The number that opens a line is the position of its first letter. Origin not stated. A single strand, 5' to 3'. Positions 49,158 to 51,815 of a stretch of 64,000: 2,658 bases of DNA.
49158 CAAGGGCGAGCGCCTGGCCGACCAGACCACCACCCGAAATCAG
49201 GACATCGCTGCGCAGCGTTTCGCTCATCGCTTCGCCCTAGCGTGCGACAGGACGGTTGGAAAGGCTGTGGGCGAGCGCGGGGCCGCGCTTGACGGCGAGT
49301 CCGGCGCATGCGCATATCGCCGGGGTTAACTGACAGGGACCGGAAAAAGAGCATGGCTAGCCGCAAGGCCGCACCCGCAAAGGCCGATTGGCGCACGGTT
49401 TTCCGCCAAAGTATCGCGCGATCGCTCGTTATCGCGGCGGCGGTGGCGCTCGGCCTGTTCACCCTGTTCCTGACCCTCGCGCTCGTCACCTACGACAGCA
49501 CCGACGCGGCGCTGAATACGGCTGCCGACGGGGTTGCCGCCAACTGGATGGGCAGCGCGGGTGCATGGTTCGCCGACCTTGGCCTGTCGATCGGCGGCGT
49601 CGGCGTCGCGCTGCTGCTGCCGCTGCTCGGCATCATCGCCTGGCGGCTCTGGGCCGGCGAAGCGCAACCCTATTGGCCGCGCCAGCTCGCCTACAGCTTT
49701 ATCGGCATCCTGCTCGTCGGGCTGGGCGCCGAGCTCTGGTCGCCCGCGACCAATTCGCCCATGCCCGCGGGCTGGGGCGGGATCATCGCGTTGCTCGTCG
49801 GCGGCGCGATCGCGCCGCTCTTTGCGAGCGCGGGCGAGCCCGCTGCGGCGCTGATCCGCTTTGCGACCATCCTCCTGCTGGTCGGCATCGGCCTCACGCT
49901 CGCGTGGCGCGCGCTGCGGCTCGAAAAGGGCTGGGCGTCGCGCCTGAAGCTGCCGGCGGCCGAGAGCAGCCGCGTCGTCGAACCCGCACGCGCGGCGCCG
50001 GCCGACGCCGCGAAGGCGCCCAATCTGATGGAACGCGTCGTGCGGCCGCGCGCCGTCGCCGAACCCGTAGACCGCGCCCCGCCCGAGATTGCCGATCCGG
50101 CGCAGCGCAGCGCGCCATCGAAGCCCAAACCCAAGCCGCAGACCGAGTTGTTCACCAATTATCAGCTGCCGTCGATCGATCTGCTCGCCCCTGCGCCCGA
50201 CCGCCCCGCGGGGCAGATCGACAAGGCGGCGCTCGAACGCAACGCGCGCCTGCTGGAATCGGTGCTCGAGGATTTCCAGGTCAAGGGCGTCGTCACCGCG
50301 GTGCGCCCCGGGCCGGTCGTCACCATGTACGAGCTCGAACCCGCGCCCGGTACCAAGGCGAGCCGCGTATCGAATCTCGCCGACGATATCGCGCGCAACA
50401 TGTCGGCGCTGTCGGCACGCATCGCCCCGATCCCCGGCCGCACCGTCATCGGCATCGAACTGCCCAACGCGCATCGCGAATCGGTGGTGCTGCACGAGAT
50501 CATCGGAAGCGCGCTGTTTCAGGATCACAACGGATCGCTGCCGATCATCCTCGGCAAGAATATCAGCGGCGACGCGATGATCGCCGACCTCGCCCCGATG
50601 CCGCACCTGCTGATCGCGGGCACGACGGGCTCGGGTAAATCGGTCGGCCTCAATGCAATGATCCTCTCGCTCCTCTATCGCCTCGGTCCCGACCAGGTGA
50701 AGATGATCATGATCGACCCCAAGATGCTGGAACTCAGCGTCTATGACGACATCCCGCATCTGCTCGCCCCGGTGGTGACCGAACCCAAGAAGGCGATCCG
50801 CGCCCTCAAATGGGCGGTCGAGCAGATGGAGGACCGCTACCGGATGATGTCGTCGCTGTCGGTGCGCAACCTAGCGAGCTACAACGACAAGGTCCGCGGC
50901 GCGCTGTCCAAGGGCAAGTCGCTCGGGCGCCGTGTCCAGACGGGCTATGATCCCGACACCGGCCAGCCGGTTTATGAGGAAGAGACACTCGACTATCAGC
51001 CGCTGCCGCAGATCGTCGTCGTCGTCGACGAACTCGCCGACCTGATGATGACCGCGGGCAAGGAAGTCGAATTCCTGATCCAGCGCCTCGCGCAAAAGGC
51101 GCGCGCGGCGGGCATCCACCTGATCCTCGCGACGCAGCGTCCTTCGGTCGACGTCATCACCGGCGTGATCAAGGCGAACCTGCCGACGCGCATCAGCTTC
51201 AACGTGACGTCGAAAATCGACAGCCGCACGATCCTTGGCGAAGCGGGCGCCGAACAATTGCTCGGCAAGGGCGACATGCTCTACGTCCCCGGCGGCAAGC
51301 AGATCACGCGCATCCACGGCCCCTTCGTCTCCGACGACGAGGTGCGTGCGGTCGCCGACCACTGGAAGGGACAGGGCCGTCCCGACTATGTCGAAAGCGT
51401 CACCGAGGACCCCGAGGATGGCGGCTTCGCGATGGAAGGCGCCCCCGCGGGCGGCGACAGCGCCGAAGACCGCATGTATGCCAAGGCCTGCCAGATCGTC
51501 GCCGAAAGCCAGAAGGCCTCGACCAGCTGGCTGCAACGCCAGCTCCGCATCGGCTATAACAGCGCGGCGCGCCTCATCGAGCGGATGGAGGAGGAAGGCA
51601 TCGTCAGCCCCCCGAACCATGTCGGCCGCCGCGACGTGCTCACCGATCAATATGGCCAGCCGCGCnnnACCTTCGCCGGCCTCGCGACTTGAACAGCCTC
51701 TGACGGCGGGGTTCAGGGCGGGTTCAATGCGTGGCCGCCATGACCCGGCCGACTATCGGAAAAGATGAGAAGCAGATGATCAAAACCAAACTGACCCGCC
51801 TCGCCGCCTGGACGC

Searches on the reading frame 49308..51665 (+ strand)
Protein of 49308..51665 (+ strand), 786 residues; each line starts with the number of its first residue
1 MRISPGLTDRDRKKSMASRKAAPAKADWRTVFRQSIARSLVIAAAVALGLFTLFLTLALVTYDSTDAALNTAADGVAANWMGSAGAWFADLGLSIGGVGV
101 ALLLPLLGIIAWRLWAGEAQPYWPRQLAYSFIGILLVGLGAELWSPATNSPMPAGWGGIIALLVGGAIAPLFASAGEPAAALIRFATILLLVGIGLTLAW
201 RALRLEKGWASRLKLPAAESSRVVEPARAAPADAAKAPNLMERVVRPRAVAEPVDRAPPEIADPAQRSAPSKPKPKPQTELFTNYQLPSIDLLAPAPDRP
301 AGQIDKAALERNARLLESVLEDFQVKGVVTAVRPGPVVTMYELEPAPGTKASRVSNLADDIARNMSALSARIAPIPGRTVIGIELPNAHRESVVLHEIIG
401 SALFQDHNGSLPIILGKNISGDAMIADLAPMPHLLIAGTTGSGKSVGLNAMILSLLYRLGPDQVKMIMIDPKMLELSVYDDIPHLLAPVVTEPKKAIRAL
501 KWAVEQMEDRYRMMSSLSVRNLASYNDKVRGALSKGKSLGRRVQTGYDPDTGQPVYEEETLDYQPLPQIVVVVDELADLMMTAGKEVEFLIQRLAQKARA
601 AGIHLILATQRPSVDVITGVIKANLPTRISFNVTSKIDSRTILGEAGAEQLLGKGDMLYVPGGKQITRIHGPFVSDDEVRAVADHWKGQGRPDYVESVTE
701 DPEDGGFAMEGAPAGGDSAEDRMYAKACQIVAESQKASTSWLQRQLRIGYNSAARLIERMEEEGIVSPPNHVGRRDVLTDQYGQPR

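Call 104: search_protein_families(library=pfam, proteins=[window:49308-51665:+], max_evalue=0.00001)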
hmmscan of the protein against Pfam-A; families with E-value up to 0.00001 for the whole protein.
window:49308-51665:+ (786 aa): 4 families
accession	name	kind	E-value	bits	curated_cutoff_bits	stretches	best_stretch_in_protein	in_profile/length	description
PF01580.24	FtsK_SpoIIIE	-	8e-74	248.2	24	1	395-614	2-221/221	FtsK/SpoIIIE family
PF17854.6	FtsK_alpha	-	3.8e-30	104.5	22.9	1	287-387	1-101/101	FtsK alpha domain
PF09397.16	FtsK_gamma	-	6.7e-27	93.4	30.6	1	719-779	2-62/63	Ftsk gamma domain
PF13491.11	FtsK_4TM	-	1.5e-16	61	23.1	1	42-192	6-158/171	4TM region of DNA translocase FtsK/SpoIIIE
